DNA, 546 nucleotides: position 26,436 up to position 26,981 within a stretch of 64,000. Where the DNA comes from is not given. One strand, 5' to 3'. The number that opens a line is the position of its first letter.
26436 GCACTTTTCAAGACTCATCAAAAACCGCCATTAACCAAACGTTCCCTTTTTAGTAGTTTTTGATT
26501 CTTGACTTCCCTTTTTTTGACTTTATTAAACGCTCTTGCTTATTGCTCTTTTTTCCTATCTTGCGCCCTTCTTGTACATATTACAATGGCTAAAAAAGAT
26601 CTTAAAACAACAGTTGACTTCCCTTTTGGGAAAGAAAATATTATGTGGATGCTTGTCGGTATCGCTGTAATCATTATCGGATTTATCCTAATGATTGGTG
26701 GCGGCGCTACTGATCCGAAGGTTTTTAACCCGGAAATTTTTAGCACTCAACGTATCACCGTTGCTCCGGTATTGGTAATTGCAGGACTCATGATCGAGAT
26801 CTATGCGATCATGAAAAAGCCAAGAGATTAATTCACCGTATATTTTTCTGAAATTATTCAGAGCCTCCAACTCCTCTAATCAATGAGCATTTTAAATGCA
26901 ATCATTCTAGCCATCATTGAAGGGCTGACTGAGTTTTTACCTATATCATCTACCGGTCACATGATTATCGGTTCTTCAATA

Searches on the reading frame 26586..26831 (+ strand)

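Call 57: search_protein_families(library=pfam, proteins=[window:26586-26831:+], max_evalue=0.001)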
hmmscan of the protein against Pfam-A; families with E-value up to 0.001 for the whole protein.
window:26586-26831:+ (81 aa): 1 family
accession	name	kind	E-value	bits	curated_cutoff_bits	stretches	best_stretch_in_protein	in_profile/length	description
PF11297.13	DUF3098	-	1.7e-31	108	25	1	14-79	2-67/67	Protein of unknown function (DUF3098)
